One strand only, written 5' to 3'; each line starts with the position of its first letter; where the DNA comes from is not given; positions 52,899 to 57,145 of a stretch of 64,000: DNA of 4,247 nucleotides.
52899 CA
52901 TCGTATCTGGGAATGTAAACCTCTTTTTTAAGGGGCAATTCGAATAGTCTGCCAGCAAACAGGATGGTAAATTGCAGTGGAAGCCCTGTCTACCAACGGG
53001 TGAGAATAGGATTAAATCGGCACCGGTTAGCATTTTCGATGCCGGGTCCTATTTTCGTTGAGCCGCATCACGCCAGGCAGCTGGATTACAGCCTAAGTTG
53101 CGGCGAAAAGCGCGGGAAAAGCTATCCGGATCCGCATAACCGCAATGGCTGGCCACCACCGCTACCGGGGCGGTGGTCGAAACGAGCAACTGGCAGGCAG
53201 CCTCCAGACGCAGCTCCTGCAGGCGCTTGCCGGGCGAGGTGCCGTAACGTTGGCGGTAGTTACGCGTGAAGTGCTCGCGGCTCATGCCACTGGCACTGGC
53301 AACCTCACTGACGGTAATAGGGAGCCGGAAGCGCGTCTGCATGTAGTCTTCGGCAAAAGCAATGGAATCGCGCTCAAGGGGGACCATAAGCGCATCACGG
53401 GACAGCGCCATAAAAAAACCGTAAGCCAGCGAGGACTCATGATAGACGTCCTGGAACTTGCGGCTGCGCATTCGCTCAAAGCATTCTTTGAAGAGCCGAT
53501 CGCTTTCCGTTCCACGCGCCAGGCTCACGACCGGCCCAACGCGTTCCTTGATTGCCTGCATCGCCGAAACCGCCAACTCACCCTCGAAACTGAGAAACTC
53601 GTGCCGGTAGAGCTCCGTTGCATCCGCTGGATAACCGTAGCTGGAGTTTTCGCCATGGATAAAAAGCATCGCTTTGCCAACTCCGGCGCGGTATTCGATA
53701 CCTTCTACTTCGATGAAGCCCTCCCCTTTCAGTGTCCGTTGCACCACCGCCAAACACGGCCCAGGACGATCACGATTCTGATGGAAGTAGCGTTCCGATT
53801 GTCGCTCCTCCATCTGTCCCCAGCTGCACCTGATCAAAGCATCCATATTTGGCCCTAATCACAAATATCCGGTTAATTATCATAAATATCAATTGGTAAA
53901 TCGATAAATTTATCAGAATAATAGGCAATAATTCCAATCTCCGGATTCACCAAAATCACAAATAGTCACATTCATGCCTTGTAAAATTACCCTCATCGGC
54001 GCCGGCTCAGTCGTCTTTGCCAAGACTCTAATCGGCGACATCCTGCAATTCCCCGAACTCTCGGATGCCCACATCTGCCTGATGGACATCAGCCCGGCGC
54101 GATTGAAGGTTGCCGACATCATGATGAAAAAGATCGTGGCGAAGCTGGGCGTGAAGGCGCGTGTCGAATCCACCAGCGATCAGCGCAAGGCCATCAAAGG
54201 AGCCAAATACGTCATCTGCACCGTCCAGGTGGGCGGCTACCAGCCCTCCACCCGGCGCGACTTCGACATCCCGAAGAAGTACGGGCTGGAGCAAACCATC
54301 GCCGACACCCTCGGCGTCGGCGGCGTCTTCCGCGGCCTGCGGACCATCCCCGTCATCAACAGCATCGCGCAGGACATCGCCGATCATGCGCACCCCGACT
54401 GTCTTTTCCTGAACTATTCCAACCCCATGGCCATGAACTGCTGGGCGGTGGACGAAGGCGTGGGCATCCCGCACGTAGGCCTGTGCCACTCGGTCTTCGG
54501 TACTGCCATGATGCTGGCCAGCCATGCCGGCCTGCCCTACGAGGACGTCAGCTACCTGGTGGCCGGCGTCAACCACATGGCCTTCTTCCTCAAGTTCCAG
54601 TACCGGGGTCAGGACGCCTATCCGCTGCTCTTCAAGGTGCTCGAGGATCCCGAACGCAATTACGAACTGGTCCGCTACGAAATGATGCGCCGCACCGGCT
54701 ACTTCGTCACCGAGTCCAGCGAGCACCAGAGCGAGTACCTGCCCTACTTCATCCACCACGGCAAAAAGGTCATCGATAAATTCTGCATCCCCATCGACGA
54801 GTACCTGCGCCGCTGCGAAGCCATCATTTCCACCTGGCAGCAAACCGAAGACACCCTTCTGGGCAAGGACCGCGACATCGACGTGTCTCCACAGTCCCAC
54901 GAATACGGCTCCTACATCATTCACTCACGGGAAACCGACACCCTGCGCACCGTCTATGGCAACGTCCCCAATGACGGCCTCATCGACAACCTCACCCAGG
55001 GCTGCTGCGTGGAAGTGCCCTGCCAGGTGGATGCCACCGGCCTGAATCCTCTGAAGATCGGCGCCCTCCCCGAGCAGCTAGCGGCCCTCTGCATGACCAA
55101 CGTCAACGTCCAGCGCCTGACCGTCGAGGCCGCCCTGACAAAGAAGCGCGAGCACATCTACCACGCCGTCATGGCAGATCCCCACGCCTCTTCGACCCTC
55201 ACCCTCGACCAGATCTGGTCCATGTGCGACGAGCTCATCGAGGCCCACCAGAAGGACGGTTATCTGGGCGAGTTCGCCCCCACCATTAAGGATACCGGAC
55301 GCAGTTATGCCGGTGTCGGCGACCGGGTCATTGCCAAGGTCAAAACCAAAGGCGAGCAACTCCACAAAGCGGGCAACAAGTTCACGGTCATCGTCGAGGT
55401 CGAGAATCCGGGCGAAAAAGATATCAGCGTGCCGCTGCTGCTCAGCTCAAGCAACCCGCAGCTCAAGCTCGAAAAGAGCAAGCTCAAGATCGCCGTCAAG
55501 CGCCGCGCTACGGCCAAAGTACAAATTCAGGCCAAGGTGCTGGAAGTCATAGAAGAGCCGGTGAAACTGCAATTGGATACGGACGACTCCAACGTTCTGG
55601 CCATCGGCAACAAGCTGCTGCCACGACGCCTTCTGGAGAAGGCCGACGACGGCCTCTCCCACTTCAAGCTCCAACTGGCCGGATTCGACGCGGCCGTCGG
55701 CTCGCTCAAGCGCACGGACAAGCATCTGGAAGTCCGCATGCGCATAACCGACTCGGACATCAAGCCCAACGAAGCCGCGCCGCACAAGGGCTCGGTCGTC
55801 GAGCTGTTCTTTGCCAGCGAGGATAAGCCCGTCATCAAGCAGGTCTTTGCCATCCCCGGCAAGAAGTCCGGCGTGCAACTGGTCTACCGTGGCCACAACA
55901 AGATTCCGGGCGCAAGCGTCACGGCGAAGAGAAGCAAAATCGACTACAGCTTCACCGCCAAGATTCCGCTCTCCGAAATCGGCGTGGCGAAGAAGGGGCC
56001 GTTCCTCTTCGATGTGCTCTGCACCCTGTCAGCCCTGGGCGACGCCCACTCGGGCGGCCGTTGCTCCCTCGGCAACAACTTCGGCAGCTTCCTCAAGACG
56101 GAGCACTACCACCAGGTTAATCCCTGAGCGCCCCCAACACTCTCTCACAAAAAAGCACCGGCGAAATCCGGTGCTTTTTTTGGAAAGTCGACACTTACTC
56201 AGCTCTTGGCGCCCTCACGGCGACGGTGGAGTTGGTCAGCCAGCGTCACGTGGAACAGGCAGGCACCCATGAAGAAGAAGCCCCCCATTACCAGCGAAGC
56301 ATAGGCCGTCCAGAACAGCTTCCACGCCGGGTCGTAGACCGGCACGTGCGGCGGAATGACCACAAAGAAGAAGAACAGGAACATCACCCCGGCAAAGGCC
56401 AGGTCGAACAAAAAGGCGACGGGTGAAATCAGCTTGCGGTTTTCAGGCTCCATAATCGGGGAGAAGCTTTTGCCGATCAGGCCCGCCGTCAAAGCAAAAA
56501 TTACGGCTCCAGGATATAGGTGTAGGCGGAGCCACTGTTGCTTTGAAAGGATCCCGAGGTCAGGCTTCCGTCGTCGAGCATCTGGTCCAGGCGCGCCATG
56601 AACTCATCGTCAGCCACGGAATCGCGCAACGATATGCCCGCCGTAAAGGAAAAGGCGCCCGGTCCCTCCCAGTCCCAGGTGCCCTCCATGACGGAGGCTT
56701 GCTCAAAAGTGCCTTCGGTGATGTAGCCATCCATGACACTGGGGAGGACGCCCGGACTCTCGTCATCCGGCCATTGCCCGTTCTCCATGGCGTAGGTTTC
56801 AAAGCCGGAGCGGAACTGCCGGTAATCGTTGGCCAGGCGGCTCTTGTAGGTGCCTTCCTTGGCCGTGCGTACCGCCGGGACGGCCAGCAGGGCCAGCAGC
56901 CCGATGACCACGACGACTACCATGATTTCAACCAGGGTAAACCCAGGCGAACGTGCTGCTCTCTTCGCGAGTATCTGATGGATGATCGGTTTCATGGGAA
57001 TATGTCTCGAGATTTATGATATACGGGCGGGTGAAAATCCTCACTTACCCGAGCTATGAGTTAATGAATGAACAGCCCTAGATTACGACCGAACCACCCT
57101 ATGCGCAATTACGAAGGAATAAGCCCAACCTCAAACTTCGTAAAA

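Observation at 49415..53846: AraC-headed mini-cassette: ACP-FabZ fusion, KAS I/II and GT1 glycosyltransferase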

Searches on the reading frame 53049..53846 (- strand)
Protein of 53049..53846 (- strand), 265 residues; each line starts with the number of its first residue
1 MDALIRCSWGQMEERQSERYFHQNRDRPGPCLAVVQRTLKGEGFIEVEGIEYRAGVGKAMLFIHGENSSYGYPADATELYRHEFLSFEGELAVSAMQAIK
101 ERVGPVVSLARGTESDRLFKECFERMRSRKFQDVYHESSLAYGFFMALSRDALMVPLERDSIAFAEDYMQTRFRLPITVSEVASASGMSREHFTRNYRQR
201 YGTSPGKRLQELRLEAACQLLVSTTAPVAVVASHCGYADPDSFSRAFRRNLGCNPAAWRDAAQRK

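Call 7: search_protein_families(library=pfam, proteins=[window:53049-53846:-], max_evalue=0.01)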
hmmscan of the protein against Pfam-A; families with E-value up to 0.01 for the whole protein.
window:53049-53846:- (265 aa): 4 families
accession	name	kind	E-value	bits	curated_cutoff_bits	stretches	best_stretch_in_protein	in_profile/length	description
PF12833.13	HTH_18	-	4.6e-22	78.5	33.6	1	183-260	2-79/80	Helix-turn-helix domain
PF00165.29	HTH_AraC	-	2.2e-15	56.8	26.6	2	227-259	10-41/42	Bacterial regulatory helix-turn-helix proteins, AraC family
PF02311.25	AraC_binding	-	1.4e-05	25.3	21.1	1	33-140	24-131/135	AraC-like ligand binding domain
PF13545.12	HTH_Crp_2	-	0.0015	18.9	27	1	169-196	15-42/70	Crp-like helix-turn-helix domain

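Call 8: search_protein_families(library=ncbifam, proteins=[window:53049-53846:-], max_evalue=0.01)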
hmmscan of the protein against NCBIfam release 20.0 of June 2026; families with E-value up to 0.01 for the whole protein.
window:53049-53846:- (265 aa): 29 families (the best 25 are shown)
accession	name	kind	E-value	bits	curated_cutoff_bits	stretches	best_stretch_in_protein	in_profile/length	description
NF040475.1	chlor_reg_RclR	equivalog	6.6e-16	58.5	400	1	173-260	190-277/284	reactive chlorine-specific transcriptional regulator RclR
NF006902.0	PRK09393.1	equivalog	1.4e-15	57.3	425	1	158-263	218-323/327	transcriptional regulator FtrA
NF007860.0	PRK10572.1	equivalog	4.8e-15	55.2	208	1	34-263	51-286/292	arabinose operon transcriptional regulator AraC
NF049968.1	QhpR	equivalog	5.5e-13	48.7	250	1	175-259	201-284/284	AraC-like transcriptional regulator QhpR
NF007584.0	PRK10219.1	equivalog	2.7e-11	43.8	174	1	167-260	12-105/107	superoxide response transcriptional regulator SoxS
NF047455.1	TF_Staph_AryK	equivalog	7.9e-11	40.9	850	1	158-263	155-260/759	transcriptional regulator AryK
NF041686.2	ant_diox_reg_AndR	equivalog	1.1e-10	41.7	350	1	162-256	219-315/321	anthranilate 1,2-dioxygenase regulatory protein AndR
NF049932.1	TranspRegBtr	equivalog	1.9e-10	39.9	900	1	160-259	164-263/531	bacillibactin transport transcriptional regulator Btr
NF012144.2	ramA_TF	equivalog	2.4e-10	40.8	180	1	165-261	10-106/108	RamA family antibiotic efflux transcriptional regulator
NF010028.0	PRK13503.1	equivalog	2.6e-10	40.2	288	1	167-261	178-272/278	HTH-type transcriptional activator RhaS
NF052371.1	TransRegGbdRPseu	equivalog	7.4e-10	38.4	480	1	169-263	234-328/365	choline metabolism transcriptional regulator GbdR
TIGR02297.1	HpaA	equivalog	7.4e-09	35.3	274.65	1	169-260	195-286/287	4-hydroxyphenylacetate catabolism regulatory protein HpaA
NF010026.0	PRK13501.1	equivalog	1.1e-08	34.6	363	1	181-261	197-277/290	HTH-type transcriptional activator RhaR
NF010025.2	PRK13500.1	equivalog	6.9e-08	32.4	525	1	180-263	196-279/282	HTH-type transcriptional activator RhaR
NF050186.1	TransRegGliRPseudo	equivalog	2.5e-07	30.4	570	1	181-262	257-337/338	AraC family transcriptional regulator GliR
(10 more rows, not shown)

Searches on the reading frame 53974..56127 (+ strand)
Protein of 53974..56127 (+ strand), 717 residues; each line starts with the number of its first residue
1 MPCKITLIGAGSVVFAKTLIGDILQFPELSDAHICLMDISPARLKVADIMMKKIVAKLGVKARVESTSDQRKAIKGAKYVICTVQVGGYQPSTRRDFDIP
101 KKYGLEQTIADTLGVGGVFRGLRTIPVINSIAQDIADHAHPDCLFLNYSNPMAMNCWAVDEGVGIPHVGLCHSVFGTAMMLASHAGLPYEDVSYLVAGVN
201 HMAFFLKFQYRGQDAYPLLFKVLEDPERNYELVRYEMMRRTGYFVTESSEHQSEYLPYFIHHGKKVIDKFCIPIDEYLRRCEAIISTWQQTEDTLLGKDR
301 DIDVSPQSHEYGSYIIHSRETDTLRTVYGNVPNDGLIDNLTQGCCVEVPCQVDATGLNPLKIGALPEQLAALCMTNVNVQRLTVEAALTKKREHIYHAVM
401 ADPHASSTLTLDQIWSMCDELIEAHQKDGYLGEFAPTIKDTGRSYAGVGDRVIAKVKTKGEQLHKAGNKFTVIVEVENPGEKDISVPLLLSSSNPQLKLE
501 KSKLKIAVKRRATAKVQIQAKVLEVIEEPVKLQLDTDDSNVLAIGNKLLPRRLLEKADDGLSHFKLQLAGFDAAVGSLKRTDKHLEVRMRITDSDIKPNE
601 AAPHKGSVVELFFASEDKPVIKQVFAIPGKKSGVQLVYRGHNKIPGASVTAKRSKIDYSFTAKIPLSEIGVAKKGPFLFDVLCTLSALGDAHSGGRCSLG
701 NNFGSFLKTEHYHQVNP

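Call 15: search_protein_families(library=pfam, proteins=[window:53974-56127:+], max_evalue=0.001)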
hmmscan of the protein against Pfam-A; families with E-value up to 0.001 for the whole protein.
window:53974-56127:+ (717 aa): 2 families
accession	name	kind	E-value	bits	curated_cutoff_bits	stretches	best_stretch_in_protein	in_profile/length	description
PF11975.13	Glyco_hydro_4C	-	4.2e-56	190.7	24.1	1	196-404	1-210/211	Family 4 glycosyl hydrolase C-terminal domain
PF02056.22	Glyco_hydro_4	-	8.5e-54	182.3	23.2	1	4-184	1-180/183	Family 4 glycosyl hydrolase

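Call 84: search_protein_families(library=ncbifam, proteins=[window:53974-56127:+], max_evalue=0.00001)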
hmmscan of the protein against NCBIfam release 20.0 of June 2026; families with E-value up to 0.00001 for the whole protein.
window:53974-56127:+ (717 aa): 2 families
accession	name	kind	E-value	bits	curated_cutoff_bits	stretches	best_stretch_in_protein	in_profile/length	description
NF011657.0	PRK15076.1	subfamily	3.6e-181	602.5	486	1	3-427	3-424/432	alpha-galactosidase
NF041089.1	alpha_gluc_AglA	equivalog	3.9e-45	154.5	650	2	4-231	2-230/464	alpha-glucosidase AglA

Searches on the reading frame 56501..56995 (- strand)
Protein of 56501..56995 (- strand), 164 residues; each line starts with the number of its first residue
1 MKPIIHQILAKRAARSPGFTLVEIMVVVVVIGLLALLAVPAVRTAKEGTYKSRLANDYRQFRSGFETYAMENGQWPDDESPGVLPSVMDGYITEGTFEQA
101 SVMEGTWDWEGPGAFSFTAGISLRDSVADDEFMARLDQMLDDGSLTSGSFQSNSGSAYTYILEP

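Call 15: search_protein_families(library=pfam, proteins=[window:56501-56995:-], max_evalue=0.001)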
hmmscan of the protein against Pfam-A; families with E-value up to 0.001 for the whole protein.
window:56501-56995:- (164 aa): 1 family
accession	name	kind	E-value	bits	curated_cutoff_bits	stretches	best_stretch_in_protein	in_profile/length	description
PF07963.17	N_methyl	-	3.5e-06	26.8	21.2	1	16-38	4-26/27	Prokaryotic N-terminal methylation motif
